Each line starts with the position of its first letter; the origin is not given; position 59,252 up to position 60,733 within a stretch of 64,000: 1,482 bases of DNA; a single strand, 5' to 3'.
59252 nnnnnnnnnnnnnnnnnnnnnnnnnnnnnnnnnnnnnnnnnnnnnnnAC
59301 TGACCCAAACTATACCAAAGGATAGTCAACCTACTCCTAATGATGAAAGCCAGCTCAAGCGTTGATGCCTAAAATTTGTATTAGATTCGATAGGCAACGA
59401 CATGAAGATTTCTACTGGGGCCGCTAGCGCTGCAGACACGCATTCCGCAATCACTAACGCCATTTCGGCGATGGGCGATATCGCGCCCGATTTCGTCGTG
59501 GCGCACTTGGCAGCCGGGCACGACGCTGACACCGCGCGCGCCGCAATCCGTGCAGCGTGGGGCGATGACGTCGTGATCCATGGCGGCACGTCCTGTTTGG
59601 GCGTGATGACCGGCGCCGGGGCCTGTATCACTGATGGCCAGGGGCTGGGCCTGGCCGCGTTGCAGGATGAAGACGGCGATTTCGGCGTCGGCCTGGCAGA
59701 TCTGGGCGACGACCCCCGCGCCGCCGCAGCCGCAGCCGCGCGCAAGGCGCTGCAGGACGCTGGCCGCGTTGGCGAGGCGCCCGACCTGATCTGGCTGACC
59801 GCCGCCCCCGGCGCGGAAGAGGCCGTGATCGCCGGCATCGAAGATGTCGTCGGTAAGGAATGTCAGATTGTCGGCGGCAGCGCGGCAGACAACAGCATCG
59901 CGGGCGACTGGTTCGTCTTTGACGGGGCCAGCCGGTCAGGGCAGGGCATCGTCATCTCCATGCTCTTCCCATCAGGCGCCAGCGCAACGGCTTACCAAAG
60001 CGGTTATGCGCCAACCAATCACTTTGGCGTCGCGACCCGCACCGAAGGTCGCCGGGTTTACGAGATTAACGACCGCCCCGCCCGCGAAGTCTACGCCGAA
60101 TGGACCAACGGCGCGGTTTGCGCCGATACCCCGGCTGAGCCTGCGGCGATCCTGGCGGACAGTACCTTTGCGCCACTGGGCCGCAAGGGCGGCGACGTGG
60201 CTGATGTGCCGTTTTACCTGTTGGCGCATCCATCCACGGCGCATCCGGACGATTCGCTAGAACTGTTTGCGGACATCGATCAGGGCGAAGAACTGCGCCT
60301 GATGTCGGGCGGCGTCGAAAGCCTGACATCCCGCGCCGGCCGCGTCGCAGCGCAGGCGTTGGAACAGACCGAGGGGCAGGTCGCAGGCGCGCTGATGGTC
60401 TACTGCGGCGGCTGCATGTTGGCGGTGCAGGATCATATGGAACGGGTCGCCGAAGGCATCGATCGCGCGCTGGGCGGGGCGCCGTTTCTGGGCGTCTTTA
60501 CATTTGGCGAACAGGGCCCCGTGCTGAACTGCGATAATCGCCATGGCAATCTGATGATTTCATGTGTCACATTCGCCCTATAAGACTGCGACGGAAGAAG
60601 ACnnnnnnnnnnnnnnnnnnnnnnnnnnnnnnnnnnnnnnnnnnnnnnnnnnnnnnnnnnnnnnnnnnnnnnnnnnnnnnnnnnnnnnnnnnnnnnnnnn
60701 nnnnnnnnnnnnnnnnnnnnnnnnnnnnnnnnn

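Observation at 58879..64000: Globin + FIST/NosP + LOV-containing hybrid kinase + LuxR regulator: candidate light-and-NO integrating signalling system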

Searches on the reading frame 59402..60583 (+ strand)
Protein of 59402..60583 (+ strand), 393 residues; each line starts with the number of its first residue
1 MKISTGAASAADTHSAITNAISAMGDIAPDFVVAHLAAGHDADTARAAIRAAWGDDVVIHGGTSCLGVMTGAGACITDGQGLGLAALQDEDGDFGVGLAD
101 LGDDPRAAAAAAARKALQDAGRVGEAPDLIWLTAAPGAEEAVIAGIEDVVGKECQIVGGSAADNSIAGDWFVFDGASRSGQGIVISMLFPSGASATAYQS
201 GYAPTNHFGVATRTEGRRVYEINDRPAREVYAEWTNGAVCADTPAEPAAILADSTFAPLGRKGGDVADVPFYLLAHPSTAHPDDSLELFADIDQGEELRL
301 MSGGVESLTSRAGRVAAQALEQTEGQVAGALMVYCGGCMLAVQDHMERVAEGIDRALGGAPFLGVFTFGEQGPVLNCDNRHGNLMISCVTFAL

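Call 3: search_protein_families(library=pfam, proteins=[window:59402-60583:+], max_evalue=0.01)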
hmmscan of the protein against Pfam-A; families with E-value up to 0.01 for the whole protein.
window:59402-60583:+ (393 aa): 2 families
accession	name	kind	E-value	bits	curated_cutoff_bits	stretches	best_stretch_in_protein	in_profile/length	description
PF10442.14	FIST_C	-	2.9e-24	86.1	28.5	1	227-373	1-131/131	FIST C domain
PF08495.15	FIST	-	1.1e-22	81.3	23.2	1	30-225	1-189/189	FIST N domain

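Call 4: search_protein_families(library=ncbifam, proteins=[window:59402-60583:+], max_evalue=0.01)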
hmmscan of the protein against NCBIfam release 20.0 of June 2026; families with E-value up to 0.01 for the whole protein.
window:59402-60583:+ (393 aa): 1 family
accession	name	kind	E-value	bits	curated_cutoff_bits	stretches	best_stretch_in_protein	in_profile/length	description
NF041558.1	NosP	equivalog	4.3e-08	32.6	450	1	138-372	135-353/368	nitric oxide-sensing protein NosP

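Call 6: search_solved_structures(query=window:59402-60583:+, show_alignments=2, max_evalue=1)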
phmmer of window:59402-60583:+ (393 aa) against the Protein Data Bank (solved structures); distinct sequences matched with E-value up to 1: 0.

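Call 12: find_homologous_proteins(query=window:59402-60583:+)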
Query window:59402-60583:+ (393 aa): 1775 proteins with E <= 0.001 among 8000 candidates; the best 120 are listed.
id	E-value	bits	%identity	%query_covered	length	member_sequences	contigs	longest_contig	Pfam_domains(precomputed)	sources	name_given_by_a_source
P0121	1.1e-254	862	100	100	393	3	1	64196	PF08495.16,PF10442.15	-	-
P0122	1.1e-189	648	74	99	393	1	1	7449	PF08495.16,PF10442.15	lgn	-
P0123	4.8e-189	646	74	99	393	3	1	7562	PF08495.16,PF10442.15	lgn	-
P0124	1.3e-188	645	75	99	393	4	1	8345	PF08495.16,PF10442.15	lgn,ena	-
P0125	6.8e-187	639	75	99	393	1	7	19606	PF08495.16,PF10442.15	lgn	-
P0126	2.4e-186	637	72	100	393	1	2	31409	PF08495.16,PF10442.15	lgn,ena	-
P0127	2.7e-186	637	74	99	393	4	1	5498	PF08495.16,PF10442.15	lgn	-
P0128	2.0e-185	634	71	100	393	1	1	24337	PF08495.16,PF10442.15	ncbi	-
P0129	3.2e-185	634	71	99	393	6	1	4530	PF08495.16,PF10442.15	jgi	-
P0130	1.2e-182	625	71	99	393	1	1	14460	PF08495.16,PF10442.15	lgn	-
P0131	1.2e-179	615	70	99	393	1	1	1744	PF08495.16,PF10442.15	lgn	-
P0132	1.9e-179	615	70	99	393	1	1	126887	PF08495.16,PF10442.15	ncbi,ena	-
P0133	9.7e-179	612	70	99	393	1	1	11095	PF08495.16,PF10442.15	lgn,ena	-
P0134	4.1e-178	610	71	99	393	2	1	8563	PF08495.16,PF10442.15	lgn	-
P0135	3.7e-177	607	72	95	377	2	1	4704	PF08495.16,PF10442.15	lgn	-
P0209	2.0e-114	401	51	100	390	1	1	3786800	PF08495.16,PF10442.15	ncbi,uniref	ncbi:FIST signal transduction protein [Algirhabdus cladophorae]|uniref:FIST signal transduction prot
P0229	3.7e-112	393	59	85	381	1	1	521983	PF08495.16,PF10442.15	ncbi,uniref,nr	ncbi:FIST signal transduction protein [Jannaschia marina]|uniref:FIST signal transduction protein n=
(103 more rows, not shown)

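Call 19: find_related_loci(query=A1, collection=genome_contigs, flank=6000)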
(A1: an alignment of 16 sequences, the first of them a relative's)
Query A1 (393 aa) in genome_contigs; peptide patterns used: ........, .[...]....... (x = any residue, [..] = any of these).
347 stretches matched a pattern; 314 encode a relative of the query (tblastn E <= 1e-3); the best 80 are kept; 80 distinct loci.
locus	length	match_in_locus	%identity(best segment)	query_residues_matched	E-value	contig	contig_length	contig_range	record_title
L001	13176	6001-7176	72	1-392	0e+0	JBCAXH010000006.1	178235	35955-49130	MAG: Pseudomonadota bacterium isolate J06555_14 NODE_6_length_178235_cov_24.120361, whole genome shotgun sequence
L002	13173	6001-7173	69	1-391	3e-179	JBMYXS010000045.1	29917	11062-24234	MAG: Pikeienuella sp. isolate ME_XS_2208_bin_71 ME_XS_2208_bin_71_44, whole genome shotgun sequence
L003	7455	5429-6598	58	4-392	6e-139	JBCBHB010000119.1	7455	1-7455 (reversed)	MAG: Pseudomonadota bacterium isolate J06616_20 NODE_3403_length_7455_cov_8.877162, whole genome shotgun sequence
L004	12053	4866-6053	59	1-392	4e-137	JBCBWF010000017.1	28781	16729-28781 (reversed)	MAG: Pseudomonadota bacterium isolate J06648_13 k141_10587_length_28781_cov_14.1317, whole genome shotgun sequence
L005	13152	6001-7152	58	12-391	9e-137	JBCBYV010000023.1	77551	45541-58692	MAG: Pseudomonadota bacterium isolate P01_A01_bin.1 k141_867071_length_77551_cov_64.9864, whole genome shotgun sequence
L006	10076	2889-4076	57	1-392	3e-136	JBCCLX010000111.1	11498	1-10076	MAG: Pseudomonadota bacterium isolate P01_C01_bin.37 k141_1613983_length_11498_cov_27.6438, whole genome shotgun sequenc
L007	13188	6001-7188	55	1-392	2e-133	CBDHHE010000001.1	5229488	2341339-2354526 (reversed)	MAG: Thermohalobaculum sp. isolate fc9bf4ae-d857-494c-bdf8-814d2b260f6e genome assembly, contig: contig_1, whole genome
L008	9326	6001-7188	55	1-392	6e-133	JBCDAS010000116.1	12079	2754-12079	MAG: Pseudomonadota bacterium isolate P01_F01_bin.64 k141_171932_length_12079_cov_439.0735, whole genome shotgun sequenc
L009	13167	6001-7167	59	8-392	2e-132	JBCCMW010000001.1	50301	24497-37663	MAG: Pseudomonadota bacterium isolate P01_C01_bin.63 k141_332617_length_50301_cov_27.0922, whole genome shotgun sequence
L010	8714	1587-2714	57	17-391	1e-130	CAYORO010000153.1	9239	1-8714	MAG TPA_asm: uncultured Limibaculum sp. isolate SRP128890_co1_90 genome assembly, contig: NODE_10657_length_9239_cov_13.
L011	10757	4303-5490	53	1-392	4e-127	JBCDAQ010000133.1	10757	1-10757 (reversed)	MAG: Pseudomonadota bacterium isolate P01_F01_bin.62 k141_1275769_length_10757_cov_12.2496, whole genome shotgun sequenc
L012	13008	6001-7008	64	59-391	1e-126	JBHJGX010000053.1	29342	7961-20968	MAG: Paracoccaceae bacterium isolate sb_S10C3901 S10Ck141_337460, whole genome shotgun sequence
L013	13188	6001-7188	55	1-392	1e-126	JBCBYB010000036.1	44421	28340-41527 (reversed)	MAG: Pseudomonadota bacterium isolate J06656_1 NODE_36_length_44421_cov_9.550672, whole genome shotgun sequence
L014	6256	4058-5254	56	1-392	1e-125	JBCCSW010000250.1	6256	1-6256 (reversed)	MAG: Pseudomonadota bacterium isolate P01_D01_bin.65 k141_1806659_length_6256_cov_9.0000, whole genome shotgun sequence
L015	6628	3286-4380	56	27-392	2e-124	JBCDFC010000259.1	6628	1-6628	MAG: Pseudomonadota bacterium isolate P01_H01_bin.10 k141_2120717_length_6628_cov_16.0074, whole genome shotgun sequence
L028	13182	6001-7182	50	1-392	1e-117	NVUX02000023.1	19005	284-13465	MAG: Rhodobacteraceae bacterium isolate NORP78 CoAssembly_556182, whole genome shotgun sequence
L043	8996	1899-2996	51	26-392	6e-114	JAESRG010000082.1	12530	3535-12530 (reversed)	MAG: Rhodobacteraceae bacterium isolate NORP251 Contig_source1382A_25331, whole genome shotgun sequence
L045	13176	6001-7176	51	1-391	8e-114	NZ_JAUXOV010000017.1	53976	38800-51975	MAG: Pseudotabrizicola sp. isolate C10_concoct.bin.8_sub C10_k141_79008, whole genome shotgun sequence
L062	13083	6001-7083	51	29-391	3e-109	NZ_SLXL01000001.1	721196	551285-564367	Rhodovulum adriaticum strain DSM 2781 Ga0310493_101, whole genome shotgun sequence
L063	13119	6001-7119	52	17-392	2e-109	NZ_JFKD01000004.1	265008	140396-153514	Marivita cryptomonadis strain CL-SK44 contig4, whole genome shotgun sequence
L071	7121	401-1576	54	1-392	9e-109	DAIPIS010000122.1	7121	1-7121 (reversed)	MAG TPA_asm: Meridianimarinicoccus sp. isolate CTOTU7322 NODE_16163_length_7121_cov_19.367393, whole genome shotgun sequ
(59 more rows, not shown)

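Call 22: find_encoding_contigs(protein=P0132, flank=10000, max_places=2)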
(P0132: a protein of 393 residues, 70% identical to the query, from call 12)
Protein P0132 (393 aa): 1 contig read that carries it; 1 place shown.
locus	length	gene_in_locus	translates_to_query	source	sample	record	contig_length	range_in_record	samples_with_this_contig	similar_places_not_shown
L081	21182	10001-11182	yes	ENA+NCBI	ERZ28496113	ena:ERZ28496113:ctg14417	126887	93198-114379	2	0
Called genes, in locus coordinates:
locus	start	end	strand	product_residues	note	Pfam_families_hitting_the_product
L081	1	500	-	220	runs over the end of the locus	PF00005:ABC_tran, PF13304:AAA_21 (faint)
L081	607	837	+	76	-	-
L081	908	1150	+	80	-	PF04226:Transgly_assoc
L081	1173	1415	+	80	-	-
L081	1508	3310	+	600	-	PF14849:YidC_periplas, PF02096:60KD_IMP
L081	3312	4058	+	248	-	PF03473:MOSC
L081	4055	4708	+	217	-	PF03193:RsgA_GTPase (faint), PF00350:Dynamin_N (faint), PF01926:MMR_HSR1, PF02421:FeoB_N, PF00009:GTP_EFTU (weak)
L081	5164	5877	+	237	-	PF03796:DnaB_C (weak)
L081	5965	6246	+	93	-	-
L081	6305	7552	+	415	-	PF00067:p450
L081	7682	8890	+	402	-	PF02492:cobW, PF07683:CobW_C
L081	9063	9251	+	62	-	-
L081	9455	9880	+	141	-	PF00042:Globin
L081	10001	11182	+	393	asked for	PF08495:FIST, PF10442:FIST_C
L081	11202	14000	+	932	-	PF00989:PAS, PF08447:PAS_3, PF13426:PAS_9, PF12860:PAS_7, PF00989:PAS, PF08448:PAS_4, PF13188:PAS_8, PF13426:PAS_9, +5 more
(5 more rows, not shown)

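Call 23: find_encoding_contigs(protein=P0209, flank=10000, max_places=2)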
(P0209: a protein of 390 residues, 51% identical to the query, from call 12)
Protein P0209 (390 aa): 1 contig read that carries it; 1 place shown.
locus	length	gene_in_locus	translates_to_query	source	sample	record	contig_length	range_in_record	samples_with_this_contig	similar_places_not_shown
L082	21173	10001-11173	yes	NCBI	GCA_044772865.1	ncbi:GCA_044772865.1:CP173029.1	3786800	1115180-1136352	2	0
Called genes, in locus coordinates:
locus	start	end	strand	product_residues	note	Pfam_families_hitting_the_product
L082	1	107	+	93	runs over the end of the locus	-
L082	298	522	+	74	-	-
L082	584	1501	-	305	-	-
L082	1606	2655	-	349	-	PF01697:Glyco_transf_92 (weak)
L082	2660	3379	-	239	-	-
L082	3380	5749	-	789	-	PF01697:Glyco_transf_92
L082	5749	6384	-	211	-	PF13469:Sulfotransfer_3 (faint), PF17784:Sulfotransfer_4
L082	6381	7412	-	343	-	PF01697:Glyco_transf_92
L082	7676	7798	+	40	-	-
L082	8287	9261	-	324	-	-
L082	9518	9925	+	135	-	PF00042:Globin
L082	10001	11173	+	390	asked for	PF08495:FIST, PF10442:FIST_C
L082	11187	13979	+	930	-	PF08447:PAS_3 (weak), PF13426:PAS_9, PF12860:PAS_7, PF00989:PAS (weak), PF13426:PAS_9, PF00512:HisKA, PF02518:HATPase_c, PF00072:Response_reg, +4 more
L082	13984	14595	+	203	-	PF00072:Response_reg, PF00196:GerE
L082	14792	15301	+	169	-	-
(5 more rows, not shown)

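Call 24: find_encoding_contigs(protein=P0229, flank=10000, max_places=2)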
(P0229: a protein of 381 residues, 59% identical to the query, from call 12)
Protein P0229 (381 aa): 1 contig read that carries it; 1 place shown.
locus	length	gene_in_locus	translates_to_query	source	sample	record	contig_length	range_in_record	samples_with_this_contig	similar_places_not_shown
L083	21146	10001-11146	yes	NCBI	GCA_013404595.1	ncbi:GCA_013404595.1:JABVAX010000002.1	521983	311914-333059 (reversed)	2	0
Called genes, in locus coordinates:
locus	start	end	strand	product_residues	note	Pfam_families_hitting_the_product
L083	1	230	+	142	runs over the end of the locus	-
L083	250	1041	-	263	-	PF00290:Trp_syntA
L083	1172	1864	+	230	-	PF14234:DUF4336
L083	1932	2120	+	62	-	-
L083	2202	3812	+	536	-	PF00884:Sulfatase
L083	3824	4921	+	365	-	PF01926:MMR_HSR1, PF02421:FeoB_N (weak), PF06071:YchF-GTPase_C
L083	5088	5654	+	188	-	PF03734:YkuD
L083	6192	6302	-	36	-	-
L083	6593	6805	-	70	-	-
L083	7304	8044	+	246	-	PF06629:MipA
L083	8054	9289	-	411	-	PF12833:HTH_18, PF00165:HTH_AraC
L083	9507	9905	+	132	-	PF00042:Globin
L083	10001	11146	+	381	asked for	PF08495:FIST, PF10442:FIST_C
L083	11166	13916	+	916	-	PF00989:PAS, PF08447:PAS_3, PF08448:PAS_4, PF13426:PAS_9, PF12860:PAS_7 (weak), PF13188:PAS_8, PF02518:HATPase_c, PF00072:Response_reg, +4 more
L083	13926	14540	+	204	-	PF00072:Response_reg, PF00196:GerE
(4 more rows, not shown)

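Call 30: search_protein_families(library=pfam, proteins=[L071:1587-2150:+, L001:10667-13174:-, L043:262-1626:-, L062:9912-10799:-, L013:10815-12311:+, L043:7615-8904:+, L045:4738-5907:+, L045:7086-7739:+], max_evalue=0.001)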
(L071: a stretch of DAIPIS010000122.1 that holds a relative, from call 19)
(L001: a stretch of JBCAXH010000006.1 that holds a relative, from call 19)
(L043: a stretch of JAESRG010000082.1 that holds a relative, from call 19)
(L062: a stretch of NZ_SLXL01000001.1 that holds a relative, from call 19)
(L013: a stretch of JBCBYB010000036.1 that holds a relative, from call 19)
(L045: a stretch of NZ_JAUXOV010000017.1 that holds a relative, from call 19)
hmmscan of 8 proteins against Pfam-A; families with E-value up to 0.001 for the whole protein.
L071:1587-2150:+ (187 aa): 1 family
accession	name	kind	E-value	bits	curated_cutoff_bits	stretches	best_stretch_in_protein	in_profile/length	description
PF07700.20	HNOB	-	1e-35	123.5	25.5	1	2-161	1-162/163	Haem-NO-binding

L001:10667-13174:- (835 aa): 3 families
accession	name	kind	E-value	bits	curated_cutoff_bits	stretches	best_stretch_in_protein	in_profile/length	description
PF00353.25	HemolysinCabind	-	2.2e-51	171.7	23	14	668-702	2-36/36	RTX calcium-binding nonapeptide repeat (4 copies)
PF21959.2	DUF6923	-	7.1e-09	36.2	27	1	149-394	24-232/234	Repeat of unknown function (DUF6923)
PF04862.18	DUF642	-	0.0008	19.7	27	0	11-102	59-152/157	Protein of unknown function (DUF642)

L043:262-1626:- (454 aa): 2 families
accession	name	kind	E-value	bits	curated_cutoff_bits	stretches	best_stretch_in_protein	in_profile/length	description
PF02397.22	Bac_transf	-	3.2e-65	219.5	27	1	261-448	1-178/179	Bacterial sugar transferase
PF03808.19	Glyco_tran_WecG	-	2.3e-61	206.9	27.4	1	64-231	1-168/168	Glycosyl transferase WecG/TagA/CpsF family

L062:9912-10799:- (295 aa): 2 families
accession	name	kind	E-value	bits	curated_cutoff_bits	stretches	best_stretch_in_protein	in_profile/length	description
PF00483.29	NTP_transferase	-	9.7e-26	91.3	21.2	1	11-268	6-241/245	Nucleotidyl transferase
PF12804.13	NTP_transf_3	-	1.1e-05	26.1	27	1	11-162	5-123/160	MobA-like NTP transferase domain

L013:10815-12311:+ (498 aa): 1 family
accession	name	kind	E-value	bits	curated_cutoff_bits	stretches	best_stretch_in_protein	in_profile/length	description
PF13807.11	GNVR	-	9.8e-05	22.6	27.7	1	410-484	8-80/82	G-rich domain on putative tyrosine kinase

L043:7615-8904:+ (429 aa): 0 families

L045:4738-5907:+ (389 aa): 3 families
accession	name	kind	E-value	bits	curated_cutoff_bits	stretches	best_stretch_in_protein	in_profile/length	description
PF00483.29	NTP_transferase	-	9.3e-39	133.9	21.2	1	6-285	2-239/245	Nucleotidyl transferase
PF22640.1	ManC_GMP_beta-helix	-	1.6e-07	31.5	27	1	302-352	7-55/55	MannoseP isomerase/GMP-like beta-helix domain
PF12804.13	NTP_transf_3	-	2.1e-05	25.2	27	1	7-135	2-115/160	MobA-like NTP transferase domain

L045:7086-7739:+ (217 aa): 1 family
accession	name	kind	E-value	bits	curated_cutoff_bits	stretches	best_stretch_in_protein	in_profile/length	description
PF07700.20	HNOB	-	9.1e-36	123.7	25.5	1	36-194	1-161/163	Haem-NO-binding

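Call 51: predict_structure(alignment_id=A2)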
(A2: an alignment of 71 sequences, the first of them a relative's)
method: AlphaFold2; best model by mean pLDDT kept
length: 393 residues; sequences in the alignment: 71
mean_pLDDT: 93.7   pTM: 0.90
mean pLDDT of the five models: 93.7, 92.5, 92.3, 91.9, 91.7
residues with pLDDT >= 90: 319; 70-90: 67; 50-70: 7; < 50: 0
segments of 3 or more residues with pLDDT < 50: none
pLDDT, mean of each block of 10 residues (from residue 1): 98 98 97 97 98 98 97 96 98 98 97 98 97 92 96 92 87 97 98 91 92 96 98 95 94 90 79 89 94 94 89 95 96 91 94 98 92 74 83 97
secondary structure, 60 per line:
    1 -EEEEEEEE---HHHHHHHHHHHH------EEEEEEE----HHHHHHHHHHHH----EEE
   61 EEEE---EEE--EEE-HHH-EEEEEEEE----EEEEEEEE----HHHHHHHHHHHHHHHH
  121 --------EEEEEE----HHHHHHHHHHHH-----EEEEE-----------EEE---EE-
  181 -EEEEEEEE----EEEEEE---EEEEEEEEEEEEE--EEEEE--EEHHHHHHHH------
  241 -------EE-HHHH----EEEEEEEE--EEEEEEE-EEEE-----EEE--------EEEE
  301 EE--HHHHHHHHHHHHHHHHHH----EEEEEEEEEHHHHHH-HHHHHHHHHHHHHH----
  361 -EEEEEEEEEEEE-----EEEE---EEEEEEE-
elements in order: E2-9 H13-24 E31-37 H42-53 E58-64 E68-70 E73-75 E81-88 E93-100 H105-120 E129-134 H139-150 E156-160 E172-174 E182-189 E194-199 E203-215 E218-222 H227-234 H251-254 E259-266 E269-275 E277-280 E286-288 E297-302 H305-322 E327-335 H336-341 H343-356 E362-373 E379-382 E386-392

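Call 56: fold_search(model_id=the predicted structure, library=pdb)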
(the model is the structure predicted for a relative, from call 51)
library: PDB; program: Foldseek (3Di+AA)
matches with E <= 10: 648; with E <= 0.001: 25
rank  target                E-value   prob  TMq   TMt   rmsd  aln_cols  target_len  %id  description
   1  8ua6_C                7.5e-10  1.00  0.49  0.50   7.6       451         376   11  Cryo-EM Structure of SCF-FBOX22-BACH1BTB (released 2024-11-06)
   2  8s7e_B                1.6e-09  1.00  0.48  0.55   6.8       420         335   11  Cryo-EM structure of SKP1-FBXO22 (released 2024-12-11)
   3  8ua3_C                2.1e-09  1.00  0.49  0.58   7.6       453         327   11  Cryo-EM Structure of FBOX22-BACH1BTB (released 2024-11-06)
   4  8s7d_D                2.9e-08  1.00  0.47  0.54   8.8       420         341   11  Cryo-EM structure of SKP1-FBXO22 in complex with a BACH1 BTB dimer at 3.2A resolution (released 2024-12-11)
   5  5hxu_A                8.8e-07  1.00  0.33  0.35  12.6       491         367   10  Structure-function analysis of functionally diverse members of the cyclic amide hydrolase family of Toblerone fold enz (released 2017-02-01)
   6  5hxz_B                1.5e-06  1.00  0.35  0.37  12.1       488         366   10  Structure-function analysis of functionally diverse members of the cyclic amide hydrolase family of Toblerone fold enz (released 2017-02-01)
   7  5hy1                  2.0e-06  1.00  0.35  0.36  12.0       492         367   10  high resolution structure of barbiturase (released 2017-02-01)
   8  5hxu_B                6.6e-06  1.00  0.34  0.35  12.6       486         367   10  Structure-function analysis of functionally diverse members of the cyclic amide hydrolase family of Toblerone fold enz (released 2017-02-01)
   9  5hy4_D                1.8e-05  1.00  0.34  0.38  12.8       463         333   11  Structure-function analysis of functionally diverse members of the cyclic amide hydrolase family of Toblerone fold enz (released 2017-02-01)
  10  5hy4_B                2.2e-05  1.00  0.36  0.38  12.6       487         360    9  Structure-function analysis of functionally diverse members of the cyclic amide hydrolase family of Toblerone fold enz (released 2017-02-01)
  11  6bum_A                3.2e-05  1.00  0.36  0.38   8.6       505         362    8  Crystal structures of cyanuric acid hydrolase from Moorella thermoacetica (released 2019-06-12)
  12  5hy4_F                4.1e-05  0.99  0.34  0.38  12.8       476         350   11  Structure-function analysis of functionally diverse members of the cyclic amide hydrolase family of Toblerone fold enz (released 2017-02-01)
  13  5hy0_D                4.7e-05  0.98  0.32  0.34  15.2       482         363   11  orotic acid hydrolase (released 2017-02-01)
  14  5hy4_A                4.9e-05  0.99  0.33  0.35  15.3       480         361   10  Structure-function analysis of functionally diverse members of the cyclic amide hydrolase family of Toblerone fold enz (released 2017-02-01)
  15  5hy4_E                6.3e-05  0.99  0.33  0.36  15.4       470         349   11  Structure-function analysis of functionally diverse members of the cyclic amide hydrolase family of Toblerone fold enz (released 2017-02-01)
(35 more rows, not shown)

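Call 81: search_protein_families(library=pfam, proteins=[L045:7736-11695:+, L028:7190-9622:+, L063:7284-11246:+], max_evalue=0.001)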
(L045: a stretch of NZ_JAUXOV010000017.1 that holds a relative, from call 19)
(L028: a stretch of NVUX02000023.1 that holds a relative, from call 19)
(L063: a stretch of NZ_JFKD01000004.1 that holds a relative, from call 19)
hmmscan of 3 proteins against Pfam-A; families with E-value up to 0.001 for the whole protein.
L045:7736-11695:+ (1319 aa): 12 families
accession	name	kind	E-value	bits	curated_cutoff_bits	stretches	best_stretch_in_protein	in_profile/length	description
PF13426.13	PAS_9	-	1.5e-30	105.9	27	2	569-670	4-103/103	PAS domain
PF08448.16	PAS_4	-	1.8e-30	105.8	23.1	3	567-672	6-109/110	PAS fold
PF00989.32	PAS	-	6.9e-28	97.4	22.6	2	557-668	2-113/113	PAS fold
PF12860.13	PAS_7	-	1.7e-27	96.3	27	1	698-811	3-115/115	PAS fold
PF02518.31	HATPase_c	-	2.7e-18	66.9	26.4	1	1054-1176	2-109/111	Histidine kinase-, DNA gyrase B-, and HSP90-like ATPase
PF13188.13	PAS_8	-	2.3e-16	59.5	21.8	1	819-869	5-55/65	PAS domain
PF00072.30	Response_reg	-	1.9e-14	54.2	30.2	1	1200-1307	1-109/111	Response regulator receiver domain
PF01590.32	GAF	-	8.4e-12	46.2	22.4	1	277-414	3-129/133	GAF domain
PF08447.18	PAS_3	-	1.3e-08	35.4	25.6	0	581-662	4-86/89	PAS fold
PF13185.12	GAF_2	-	2.7e-08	34.6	28.6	1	277-414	5-131/136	GAF domain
PF13492.12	GAF_3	-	1.4e-06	29.2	27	0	163-210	79-126/129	GAF domain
PF00512.31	HisKA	-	1.2e-05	25.7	26.9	1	948-1007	2-60/66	His Kinase A (phospho-acceptor) domain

L028:7190-9622:+ (811 aa): 9 families
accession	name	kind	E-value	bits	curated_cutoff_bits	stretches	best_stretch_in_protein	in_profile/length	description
PF00072.30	Response_reg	-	6.4e-22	78.3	30.2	1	690-801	1-110/111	Response regulator receiver domain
PF02518.31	HATPase_c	-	3.1e-20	73.1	26.4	1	546-669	2-110/111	Histidine kinase-, DNA gyrase B-, and HSP90-like ATPase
PF12860.13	PAS_7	-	4.9e-15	56.1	27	1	193-304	2-114/115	PAS fold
PF00989.32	PAS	-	1.1e-10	42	22.6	1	312-415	5-113/113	PAS fold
PF13188.13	PAS_8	-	5.6e-10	39.2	21.8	1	311-362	4-55/65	PAS domain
PF08448.16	PAS_4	-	4.8e-07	30.4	23.1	0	315-418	2-108/110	PAS fold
PF24820.1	Diguanyl_cycl_sensor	-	8.1e-06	26.2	28.1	0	317-377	5-65/109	Diguanylate cyclase-like sensor domain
PF00512.31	HisKA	-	1.9e-05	25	26.9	1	443-500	4-61/66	His Kinase A (phospho-acceptor) domain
PF13426.13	PAS_9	-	5.8e-05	23.7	27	0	319-387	2-68/103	PAS domain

L063:7284-11246:+ (1320 aa): 12 families
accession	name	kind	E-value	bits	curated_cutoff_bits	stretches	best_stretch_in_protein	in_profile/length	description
PF13426.13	PAS_9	-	2.7e-30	105.1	27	2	568-668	4-102/103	PAS domain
PF08448.16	PAS_4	-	3.7e-27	95.2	23.1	3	567-671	7-109/110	PAS fold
PF12860.13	PAS_7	-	1.9e-26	92.9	27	1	696-809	2-114/115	PAS fold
PF00989.32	PAS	-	3.5e-24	85.4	22.6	2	556-662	2-108/113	PAS fold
PF02518.31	HATPase_c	-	6.8e-18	65.6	26.4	1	1053-1176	2-110/111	Histidine kinase-, DNA gyrase B-, and HSP90-like ATPase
PF13188.13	PAS_8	-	4.7e-17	61.7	21.8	1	818-858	5-45/65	PAS domain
PF00072.30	Response_reg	-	1.1e-15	58.2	30.2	1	1200-1305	1-107/111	Response regulator receiver domain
PF08447.18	PAS_3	-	4.3e-15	56.2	25.6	2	580-663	4-88/89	PAS fold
PF01590.32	GAF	-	4.2e-12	47.2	22.4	1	276-413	3-129/133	GAF domain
PF13185.12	GAF_2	-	2.7e-10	41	28.6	1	87-211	4-135/136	GAF domain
PF13492.12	GAF_3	-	1.3e-05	26.1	27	0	150-211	65-127/129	GAF domain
PF00512.31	HisKA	-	2.7e-05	24.5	26.9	1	948-1010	3-64/66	His Kinase A (phospho-acceptor) domain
